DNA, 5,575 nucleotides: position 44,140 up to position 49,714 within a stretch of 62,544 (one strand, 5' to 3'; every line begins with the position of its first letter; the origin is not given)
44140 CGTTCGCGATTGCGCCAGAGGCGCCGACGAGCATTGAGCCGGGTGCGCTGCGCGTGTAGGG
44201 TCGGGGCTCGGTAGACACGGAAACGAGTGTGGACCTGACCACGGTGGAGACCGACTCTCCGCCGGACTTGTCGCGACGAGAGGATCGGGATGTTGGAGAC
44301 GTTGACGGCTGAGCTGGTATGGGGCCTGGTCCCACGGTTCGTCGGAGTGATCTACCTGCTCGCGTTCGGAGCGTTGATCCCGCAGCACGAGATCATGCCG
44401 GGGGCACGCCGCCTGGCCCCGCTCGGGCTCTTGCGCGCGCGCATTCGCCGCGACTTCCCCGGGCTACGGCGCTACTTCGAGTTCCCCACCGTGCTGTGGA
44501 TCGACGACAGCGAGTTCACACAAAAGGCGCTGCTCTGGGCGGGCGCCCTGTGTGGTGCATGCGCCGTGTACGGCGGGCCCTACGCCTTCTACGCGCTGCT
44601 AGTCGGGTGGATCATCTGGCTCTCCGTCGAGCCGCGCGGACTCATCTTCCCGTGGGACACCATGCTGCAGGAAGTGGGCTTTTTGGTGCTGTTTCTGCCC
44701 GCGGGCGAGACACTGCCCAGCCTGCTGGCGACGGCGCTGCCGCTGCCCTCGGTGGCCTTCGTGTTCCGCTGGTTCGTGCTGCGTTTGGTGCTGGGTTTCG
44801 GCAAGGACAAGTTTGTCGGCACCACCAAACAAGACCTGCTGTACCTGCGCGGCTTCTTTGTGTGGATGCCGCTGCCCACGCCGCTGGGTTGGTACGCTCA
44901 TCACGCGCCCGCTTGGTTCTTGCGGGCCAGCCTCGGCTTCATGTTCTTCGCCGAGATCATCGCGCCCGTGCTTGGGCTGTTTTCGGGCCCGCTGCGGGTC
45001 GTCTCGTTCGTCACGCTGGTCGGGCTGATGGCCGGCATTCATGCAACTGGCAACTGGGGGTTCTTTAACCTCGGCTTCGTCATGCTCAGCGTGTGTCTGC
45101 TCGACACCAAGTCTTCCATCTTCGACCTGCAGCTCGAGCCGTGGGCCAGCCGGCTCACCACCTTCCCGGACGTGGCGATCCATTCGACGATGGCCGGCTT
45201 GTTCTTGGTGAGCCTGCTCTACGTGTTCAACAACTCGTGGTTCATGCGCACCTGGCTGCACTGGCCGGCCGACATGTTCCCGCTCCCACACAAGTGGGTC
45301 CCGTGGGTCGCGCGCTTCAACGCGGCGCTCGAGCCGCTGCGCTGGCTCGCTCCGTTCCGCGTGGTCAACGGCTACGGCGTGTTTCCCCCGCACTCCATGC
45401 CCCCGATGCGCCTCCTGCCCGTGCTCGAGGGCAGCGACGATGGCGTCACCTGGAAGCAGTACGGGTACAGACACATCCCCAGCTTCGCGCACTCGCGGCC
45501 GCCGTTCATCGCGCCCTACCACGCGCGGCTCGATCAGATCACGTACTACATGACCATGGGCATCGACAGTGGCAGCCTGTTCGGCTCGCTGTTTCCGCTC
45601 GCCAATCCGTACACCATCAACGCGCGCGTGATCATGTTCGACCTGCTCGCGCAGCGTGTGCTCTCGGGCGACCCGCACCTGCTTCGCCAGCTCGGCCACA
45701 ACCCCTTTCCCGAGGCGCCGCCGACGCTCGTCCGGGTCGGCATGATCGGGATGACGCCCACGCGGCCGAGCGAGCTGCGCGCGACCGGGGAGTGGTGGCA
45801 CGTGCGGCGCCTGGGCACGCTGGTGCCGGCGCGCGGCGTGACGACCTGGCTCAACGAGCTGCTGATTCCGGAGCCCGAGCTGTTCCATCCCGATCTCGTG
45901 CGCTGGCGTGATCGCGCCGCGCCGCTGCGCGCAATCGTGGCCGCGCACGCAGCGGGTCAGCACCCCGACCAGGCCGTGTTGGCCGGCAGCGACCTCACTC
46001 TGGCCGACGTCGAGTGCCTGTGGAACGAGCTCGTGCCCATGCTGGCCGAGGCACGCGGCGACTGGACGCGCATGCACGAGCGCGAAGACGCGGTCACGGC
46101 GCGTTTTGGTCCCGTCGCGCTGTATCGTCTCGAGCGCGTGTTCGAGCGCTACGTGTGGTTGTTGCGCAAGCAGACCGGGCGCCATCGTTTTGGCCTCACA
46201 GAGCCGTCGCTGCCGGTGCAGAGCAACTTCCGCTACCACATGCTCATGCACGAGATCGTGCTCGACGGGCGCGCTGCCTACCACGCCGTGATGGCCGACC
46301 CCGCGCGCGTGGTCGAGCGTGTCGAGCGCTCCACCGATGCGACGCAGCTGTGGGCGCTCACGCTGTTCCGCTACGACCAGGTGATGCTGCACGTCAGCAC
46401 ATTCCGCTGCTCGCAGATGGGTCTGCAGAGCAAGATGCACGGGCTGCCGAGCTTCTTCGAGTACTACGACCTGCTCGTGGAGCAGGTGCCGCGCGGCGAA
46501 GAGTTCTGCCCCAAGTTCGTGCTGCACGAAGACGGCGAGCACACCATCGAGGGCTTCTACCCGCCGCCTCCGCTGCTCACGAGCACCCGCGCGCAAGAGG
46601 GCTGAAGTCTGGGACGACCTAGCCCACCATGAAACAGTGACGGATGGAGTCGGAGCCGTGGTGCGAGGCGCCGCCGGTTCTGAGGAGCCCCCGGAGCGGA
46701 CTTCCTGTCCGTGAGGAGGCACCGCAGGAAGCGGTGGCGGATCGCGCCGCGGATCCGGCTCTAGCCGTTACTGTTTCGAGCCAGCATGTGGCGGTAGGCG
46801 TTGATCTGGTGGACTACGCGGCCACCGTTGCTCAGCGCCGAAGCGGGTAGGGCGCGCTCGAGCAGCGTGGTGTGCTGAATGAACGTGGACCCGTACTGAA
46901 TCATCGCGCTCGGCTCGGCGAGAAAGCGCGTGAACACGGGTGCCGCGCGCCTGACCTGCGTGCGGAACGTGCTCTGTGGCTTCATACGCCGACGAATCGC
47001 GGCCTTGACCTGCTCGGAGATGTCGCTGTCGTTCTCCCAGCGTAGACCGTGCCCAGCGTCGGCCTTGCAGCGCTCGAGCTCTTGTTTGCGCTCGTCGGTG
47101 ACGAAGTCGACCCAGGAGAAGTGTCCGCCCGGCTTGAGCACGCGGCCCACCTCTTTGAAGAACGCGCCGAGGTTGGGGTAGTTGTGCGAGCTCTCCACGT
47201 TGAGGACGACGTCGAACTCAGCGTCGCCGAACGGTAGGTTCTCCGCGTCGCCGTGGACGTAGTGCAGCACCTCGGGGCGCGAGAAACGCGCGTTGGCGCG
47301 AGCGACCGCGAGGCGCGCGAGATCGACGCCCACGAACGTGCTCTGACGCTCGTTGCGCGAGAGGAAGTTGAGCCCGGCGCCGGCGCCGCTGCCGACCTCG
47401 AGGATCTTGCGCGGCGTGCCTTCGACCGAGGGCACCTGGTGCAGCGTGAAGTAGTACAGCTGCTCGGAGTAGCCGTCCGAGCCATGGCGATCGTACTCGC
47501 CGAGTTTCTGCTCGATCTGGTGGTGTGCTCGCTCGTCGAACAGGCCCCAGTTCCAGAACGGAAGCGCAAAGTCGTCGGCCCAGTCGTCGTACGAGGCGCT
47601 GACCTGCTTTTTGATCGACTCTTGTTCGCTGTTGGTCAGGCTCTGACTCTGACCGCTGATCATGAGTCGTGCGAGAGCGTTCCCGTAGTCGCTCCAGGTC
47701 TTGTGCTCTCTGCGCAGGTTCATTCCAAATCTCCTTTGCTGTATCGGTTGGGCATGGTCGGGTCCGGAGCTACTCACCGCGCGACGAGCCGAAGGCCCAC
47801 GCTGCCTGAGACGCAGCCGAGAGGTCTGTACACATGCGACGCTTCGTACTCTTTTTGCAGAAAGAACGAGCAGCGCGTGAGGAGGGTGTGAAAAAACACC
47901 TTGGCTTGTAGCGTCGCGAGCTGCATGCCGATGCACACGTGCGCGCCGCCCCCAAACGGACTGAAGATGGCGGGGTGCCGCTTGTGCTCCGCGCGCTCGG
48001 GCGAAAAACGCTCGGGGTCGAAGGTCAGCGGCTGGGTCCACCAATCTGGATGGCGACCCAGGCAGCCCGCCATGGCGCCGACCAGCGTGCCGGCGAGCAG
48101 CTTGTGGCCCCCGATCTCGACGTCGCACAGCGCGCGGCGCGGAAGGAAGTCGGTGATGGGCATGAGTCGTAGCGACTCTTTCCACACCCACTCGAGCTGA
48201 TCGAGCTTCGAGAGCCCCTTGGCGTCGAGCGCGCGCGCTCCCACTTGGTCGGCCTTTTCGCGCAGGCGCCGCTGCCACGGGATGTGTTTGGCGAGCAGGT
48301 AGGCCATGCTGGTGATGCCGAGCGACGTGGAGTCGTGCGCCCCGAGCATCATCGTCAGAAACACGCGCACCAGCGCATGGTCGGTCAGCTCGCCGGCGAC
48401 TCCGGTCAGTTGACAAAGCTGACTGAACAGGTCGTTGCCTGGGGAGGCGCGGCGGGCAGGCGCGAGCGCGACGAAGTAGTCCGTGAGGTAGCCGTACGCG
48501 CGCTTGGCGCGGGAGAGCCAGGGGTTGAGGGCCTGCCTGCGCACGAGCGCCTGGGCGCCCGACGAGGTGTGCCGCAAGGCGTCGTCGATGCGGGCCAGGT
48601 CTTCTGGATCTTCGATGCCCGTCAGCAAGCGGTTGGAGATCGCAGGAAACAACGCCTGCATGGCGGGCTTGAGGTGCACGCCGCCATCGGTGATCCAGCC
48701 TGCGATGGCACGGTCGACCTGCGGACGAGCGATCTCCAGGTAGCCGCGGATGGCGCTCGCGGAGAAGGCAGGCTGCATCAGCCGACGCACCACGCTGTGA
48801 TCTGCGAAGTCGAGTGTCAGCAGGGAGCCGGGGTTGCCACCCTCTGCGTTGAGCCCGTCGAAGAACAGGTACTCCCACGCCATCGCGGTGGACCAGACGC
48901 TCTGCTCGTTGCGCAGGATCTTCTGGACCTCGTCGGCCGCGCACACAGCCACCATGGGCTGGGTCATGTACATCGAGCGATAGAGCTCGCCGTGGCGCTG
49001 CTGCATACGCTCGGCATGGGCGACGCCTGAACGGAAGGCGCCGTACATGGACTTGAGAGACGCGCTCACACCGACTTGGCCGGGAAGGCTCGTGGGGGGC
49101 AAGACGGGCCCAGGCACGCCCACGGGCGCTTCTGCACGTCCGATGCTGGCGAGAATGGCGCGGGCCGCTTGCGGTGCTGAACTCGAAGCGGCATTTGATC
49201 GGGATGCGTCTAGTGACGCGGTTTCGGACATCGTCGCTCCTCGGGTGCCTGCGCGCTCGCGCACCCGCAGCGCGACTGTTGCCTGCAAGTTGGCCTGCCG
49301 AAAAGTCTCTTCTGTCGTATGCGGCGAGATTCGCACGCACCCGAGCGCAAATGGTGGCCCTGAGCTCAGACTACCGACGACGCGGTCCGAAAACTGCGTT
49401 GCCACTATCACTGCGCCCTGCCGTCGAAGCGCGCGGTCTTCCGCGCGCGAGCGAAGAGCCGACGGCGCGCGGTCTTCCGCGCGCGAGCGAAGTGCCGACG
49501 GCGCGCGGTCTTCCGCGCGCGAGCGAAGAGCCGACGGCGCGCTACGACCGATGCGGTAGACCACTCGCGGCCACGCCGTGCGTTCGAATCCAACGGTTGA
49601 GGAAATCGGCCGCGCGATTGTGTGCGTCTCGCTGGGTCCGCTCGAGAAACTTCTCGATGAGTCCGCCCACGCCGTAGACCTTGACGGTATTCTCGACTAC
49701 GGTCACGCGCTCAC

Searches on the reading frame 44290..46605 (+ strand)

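Call 81: search_protein_families(library=pfam, max_evalue=0.00001, proteins=[window:44290-46605:+])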
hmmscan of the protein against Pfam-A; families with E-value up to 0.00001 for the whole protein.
window:44290-46605:+ (771 aa): 2 families
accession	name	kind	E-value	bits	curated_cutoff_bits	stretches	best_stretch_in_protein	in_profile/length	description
PF06762.20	LMF1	-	2.6e-26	93.1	27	1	120-274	3-159/163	Lipase maturation factor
PF25179.1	LMF1_C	-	3.1e-16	60.1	34.2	1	358-513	1-139/139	Lipase maturation factor C-terminal domain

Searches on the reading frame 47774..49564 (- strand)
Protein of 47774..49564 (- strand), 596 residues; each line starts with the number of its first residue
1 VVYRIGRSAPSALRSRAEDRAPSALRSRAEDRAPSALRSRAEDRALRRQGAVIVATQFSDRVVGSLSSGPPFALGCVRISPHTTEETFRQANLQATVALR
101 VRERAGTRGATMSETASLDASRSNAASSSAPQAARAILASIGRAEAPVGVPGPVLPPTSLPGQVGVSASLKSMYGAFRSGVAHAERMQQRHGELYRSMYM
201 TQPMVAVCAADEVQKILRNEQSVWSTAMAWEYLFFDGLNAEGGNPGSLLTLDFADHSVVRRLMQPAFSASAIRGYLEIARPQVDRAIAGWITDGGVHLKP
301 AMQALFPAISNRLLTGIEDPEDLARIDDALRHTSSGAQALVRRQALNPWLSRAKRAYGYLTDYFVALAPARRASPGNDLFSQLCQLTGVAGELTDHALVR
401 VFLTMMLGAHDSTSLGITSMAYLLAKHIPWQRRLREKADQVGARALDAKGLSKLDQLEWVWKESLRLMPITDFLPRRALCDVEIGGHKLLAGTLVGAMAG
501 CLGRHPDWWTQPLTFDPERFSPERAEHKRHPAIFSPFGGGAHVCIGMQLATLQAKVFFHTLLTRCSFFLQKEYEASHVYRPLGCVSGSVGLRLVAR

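Call 11: search_protein_families(library=pfam, max_evalue=0.1, proteins=[window:47774-49564:-])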
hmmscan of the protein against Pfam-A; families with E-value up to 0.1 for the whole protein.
window:47774-49564:- (596 aa): 1 family
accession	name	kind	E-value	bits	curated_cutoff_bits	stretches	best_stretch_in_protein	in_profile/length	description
PF00067.27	p450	-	3.3e-51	175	22.8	1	185-573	27-440/462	Cytochrome P450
